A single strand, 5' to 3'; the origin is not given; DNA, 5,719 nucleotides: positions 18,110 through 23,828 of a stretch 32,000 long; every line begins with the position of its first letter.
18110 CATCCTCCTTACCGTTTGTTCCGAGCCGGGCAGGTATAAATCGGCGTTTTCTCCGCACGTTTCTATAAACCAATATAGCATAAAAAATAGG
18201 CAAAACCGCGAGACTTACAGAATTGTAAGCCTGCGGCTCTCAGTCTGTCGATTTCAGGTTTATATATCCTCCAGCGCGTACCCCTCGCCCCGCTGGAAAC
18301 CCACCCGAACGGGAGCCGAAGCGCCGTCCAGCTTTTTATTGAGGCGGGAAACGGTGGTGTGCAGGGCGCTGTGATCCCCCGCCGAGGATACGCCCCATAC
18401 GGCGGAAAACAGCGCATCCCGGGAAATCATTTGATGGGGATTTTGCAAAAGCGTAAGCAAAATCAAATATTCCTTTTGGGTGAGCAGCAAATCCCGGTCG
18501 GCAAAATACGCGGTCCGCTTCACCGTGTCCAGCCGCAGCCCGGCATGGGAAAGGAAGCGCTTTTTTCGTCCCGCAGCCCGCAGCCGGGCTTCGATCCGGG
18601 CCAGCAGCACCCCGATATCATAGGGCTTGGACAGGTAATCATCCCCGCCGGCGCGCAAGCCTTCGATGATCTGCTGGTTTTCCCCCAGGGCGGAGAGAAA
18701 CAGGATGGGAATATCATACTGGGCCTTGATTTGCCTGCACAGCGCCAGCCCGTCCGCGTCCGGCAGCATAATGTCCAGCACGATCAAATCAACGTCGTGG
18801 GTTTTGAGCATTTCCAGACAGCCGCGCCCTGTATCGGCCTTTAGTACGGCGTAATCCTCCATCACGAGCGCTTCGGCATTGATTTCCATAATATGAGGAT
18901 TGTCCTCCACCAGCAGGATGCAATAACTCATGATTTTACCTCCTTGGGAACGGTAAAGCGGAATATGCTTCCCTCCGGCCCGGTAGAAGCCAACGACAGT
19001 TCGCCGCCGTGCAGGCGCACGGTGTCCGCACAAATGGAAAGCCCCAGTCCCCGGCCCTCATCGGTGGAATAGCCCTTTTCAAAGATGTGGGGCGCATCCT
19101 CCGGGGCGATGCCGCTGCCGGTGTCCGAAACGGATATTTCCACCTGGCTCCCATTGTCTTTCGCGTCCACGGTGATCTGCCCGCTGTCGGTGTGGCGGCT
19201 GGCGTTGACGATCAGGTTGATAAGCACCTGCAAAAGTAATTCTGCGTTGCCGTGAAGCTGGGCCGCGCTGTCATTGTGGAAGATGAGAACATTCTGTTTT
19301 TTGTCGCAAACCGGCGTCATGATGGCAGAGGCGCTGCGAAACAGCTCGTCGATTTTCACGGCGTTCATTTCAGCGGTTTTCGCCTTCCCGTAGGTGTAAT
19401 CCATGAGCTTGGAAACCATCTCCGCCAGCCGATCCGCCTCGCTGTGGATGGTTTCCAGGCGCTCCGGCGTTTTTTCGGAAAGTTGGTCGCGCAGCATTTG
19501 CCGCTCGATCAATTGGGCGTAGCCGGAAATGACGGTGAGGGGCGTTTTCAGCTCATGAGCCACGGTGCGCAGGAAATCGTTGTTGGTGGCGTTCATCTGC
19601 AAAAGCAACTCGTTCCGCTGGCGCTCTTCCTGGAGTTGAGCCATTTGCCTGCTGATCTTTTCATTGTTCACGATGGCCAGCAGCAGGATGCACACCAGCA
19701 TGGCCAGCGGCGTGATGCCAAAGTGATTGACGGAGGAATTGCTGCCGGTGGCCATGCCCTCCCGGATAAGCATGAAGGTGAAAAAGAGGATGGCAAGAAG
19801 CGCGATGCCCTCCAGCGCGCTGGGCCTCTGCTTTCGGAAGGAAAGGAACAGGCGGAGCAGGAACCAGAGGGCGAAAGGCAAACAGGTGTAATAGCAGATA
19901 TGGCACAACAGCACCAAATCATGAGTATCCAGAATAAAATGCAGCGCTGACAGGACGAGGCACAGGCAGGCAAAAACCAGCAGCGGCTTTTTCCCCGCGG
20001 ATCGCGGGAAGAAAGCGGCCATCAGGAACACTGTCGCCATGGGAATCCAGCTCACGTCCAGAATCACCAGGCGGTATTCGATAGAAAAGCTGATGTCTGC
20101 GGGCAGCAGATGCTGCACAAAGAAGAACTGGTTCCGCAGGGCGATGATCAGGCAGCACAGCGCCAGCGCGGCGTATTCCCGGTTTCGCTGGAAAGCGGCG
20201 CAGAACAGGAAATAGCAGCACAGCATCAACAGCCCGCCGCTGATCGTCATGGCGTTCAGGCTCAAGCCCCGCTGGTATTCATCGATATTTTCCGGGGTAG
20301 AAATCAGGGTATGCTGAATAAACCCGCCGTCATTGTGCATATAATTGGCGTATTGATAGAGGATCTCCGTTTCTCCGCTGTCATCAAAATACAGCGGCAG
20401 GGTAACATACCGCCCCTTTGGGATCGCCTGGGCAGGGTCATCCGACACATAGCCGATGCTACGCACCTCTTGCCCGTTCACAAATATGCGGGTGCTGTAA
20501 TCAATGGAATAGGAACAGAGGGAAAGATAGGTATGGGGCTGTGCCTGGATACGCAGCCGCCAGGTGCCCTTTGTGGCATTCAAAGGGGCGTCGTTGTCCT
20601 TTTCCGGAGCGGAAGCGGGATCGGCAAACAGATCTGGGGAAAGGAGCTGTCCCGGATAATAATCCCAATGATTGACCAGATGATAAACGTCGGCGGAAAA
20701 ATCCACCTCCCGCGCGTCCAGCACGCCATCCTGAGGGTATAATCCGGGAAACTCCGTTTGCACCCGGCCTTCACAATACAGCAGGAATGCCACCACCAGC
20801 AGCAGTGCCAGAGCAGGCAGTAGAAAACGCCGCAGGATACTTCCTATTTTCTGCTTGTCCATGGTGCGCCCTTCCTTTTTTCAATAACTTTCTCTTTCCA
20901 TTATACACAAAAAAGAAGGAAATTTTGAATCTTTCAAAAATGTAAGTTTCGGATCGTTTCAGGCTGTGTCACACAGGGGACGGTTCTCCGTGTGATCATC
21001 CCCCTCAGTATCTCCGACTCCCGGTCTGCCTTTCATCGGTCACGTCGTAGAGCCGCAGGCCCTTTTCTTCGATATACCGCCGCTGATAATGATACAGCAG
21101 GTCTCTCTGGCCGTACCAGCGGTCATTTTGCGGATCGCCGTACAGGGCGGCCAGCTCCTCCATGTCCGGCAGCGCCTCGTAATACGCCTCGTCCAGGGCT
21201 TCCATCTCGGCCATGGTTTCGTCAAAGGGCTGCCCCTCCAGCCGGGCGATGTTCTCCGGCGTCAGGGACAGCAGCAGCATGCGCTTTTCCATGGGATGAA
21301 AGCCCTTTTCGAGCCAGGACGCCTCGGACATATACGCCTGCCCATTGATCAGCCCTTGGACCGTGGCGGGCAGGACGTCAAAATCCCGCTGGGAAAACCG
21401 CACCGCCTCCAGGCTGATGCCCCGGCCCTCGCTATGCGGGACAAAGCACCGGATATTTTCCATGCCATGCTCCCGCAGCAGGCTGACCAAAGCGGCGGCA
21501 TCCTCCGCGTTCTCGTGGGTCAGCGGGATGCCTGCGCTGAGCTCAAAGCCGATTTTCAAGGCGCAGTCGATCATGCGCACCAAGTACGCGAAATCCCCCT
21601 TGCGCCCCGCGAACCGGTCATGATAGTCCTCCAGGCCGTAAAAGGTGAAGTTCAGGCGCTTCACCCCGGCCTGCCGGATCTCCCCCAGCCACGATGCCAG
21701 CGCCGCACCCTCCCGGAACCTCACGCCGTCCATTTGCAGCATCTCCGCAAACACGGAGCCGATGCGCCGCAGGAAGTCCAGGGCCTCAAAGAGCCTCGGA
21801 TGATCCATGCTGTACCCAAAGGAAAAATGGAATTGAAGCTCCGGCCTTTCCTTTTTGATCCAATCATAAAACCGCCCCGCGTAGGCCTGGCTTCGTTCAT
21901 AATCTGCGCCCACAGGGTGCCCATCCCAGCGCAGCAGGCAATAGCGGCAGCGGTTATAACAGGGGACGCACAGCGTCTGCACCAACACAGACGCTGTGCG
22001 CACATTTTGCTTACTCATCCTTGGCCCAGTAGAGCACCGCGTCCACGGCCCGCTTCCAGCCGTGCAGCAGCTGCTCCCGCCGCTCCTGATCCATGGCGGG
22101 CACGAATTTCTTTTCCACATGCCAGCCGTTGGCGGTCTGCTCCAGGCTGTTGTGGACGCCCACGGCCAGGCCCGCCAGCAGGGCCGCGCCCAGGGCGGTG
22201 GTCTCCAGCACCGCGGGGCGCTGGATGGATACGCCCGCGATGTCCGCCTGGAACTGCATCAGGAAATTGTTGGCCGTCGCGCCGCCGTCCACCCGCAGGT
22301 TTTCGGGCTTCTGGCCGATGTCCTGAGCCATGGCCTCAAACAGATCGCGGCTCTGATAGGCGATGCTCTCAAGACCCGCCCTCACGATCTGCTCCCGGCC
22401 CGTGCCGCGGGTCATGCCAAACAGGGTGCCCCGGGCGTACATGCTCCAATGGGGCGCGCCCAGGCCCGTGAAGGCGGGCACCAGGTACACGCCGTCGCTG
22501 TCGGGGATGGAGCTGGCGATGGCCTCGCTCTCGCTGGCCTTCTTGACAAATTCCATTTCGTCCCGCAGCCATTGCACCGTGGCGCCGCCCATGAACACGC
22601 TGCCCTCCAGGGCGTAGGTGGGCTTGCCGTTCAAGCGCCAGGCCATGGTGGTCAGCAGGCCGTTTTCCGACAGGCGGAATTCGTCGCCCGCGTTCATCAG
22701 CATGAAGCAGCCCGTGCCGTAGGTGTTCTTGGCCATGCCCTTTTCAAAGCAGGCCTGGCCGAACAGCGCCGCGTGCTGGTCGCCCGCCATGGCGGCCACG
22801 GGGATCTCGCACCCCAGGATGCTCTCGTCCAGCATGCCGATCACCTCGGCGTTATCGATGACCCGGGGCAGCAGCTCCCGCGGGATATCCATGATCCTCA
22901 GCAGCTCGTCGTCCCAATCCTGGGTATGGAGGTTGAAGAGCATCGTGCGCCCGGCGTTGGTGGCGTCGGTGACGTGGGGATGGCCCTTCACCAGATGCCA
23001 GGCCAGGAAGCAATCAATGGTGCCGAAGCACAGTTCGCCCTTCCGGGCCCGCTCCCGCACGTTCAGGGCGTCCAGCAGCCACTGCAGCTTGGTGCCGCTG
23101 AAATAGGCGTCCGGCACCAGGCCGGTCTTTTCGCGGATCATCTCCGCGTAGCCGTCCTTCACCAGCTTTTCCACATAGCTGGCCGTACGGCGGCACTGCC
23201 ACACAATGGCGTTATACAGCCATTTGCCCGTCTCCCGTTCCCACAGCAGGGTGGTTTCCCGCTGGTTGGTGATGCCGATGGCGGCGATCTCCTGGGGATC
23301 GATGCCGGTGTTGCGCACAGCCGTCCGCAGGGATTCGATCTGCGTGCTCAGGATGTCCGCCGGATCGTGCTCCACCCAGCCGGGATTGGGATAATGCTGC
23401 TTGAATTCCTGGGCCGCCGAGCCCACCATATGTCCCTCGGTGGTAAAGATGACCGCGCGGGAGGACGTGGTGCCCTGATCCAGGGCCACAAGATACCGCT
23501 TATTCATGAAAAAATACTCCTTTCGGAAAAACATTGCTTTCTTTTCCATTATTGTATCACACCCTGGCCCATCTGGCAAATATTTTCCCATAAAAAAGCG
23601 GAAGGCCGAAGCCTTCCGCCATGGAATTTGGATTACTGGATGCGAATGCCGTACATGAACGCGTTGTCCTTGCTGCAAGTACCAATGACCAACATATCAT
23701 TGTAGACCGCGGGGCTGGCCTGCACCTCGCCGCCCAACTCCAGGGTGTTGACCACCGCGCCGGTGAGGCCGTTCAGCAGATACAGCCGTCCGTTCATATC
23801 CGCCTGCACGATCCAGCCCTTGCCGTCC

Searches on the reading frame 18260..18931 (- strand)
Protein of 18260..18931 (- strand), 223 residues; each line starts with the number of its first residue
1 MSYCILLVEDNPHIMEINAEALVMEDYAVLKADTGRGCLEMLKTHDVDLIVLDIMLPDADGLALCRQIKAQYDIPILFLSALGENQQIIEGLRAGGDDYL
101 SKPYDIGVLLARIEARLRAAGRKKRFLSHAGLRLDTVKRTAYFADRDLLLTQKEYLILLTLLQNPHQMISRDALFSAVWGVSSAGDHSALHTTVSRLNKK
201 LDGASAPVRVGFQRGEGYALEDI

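Call 20: search_protein_families(library=pfam, proteins=[window:18260-18931:-], max_evalue=0.001)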
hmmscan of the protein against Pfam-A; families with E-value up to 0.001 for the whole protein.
window:18260-18931:- (223 aa): 2 families
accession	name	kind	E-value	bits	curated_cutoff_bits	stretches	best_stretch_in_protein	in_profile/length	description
PF00072.30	Response_reg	-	3.4e-28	98.5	30.2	1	5-114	1-111/111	Response regulator receiver domain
PF00486.34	Trans_reg_C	-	1.9e-15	57.1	26.2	1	146-220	2-77/77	Transcriptional regulatory protein, C terminal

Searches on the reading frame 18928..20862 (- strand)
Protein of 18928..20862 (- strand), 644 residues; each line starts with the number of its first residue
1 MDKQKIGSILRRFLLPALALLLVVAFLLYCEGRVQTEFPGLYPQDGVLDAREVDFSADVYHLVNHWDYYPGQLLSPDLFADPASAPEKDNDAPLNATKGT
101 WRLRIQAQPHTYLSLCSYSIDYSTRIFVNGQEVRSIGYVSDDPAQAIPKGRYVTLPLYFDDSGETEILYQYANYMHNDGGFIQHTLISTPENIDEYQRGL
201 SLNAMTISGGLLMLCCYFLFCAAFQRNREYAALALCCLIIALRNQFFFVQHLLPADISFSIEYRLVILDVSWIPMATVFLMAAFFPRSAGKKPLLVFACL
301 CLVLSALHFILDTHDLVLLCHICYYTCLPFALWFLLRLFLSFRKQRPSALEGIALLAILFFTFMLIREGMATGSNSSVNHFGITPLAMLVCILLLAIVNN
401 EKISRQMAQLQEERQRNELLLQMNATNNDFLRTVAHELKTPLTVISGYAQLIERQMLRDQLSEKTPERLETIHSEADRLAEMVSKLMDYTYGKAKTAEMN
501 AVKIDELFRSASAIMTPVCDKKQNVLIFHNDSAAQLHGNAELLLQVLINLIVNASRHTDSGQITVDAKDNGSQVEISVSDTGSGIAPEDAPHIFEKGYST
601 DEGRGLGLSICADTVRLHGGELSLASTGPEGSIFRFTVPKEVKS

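Call 20: search_protein_families(library=pfam, proteins=[window:18928-20862:-], max_evalue=0.001)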
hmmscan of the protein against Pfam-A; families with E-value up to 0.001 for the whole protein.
window:18928-20862:- (644 aa): 4 families
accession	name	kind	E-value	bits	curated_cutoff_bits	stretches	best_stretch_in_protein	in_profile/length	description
PF02518.31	HATPase_c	-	7.3e-25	88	26.4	1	539-641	2-110/111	Histidine kinase-, DNA gyrase B-, and HSP90-like ATPase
PF00512.31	HisKA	-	2.7e-17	63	26.9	1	427-490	2-61/66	His Kinase A (phospho-acceptor) domain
PF07695.17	7TMR-DISM_7TM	-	9.4e-06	26.1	29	1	207-397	8-200/205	7TM diverse intracellular signalling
PF13581.12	HATPase_c_2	-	0.00036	21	27.4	1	547-610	40-104/127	Histidine kinase-like ATPase domain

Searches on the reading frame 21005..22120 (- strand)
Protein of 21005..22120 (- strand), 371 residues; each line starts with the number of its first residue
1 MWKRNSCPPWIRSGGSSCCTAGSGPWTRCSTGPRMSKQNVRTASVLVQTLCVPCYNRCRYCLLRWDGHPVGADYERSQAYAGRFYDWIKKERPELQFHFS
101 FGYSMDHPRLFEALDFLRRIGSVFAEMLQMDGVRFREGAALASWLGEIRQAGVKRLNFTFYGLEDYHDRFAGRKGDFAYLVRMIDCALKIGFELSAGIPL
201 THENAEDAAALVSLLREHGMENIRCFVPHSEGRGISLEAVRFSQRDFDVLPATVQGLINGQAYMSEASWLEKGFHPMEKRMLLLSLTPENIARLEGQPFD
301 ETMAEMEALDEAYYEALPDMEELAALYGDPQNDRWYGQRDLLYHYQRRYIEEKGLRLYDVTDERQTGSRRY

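Call 20: search_protein_families(library=pfam, proteins=[window:21005-22120:-], max_evalue=0.001)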
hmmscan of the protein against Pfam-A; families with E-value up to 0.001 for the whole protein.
window:21005-22120:- (371 aa): 1 family
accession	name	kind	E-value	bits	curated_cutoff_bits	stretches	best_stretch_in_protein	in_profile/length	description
PF04055.27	Radical_SAM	-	2.9e-11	44.3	29.5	1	54-214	7-165/166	Radical SAM superfamily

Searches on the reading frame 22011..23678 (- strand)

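Call 20: search_protein_families(library=pfam, proteins=[window:22011-23678:-], max_evalue=0.001)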
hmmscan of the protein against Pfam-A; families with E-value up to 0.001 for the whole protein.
window:22011-23678:- (555 aa): 2 families
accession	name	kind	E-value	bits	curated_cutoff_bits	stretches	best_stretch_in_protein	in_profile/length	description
PF00370.27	FGGY_N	-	5.2e-71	239.5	28.8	1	62-307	1-245/245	FGGY family of carbohydrate kinases, N-terminal domain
PF02782.22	FGGY_C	-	1.1e-40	140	27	1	317-505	2-197/198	FGGY family of carbohydrate kinases, C-terminal domain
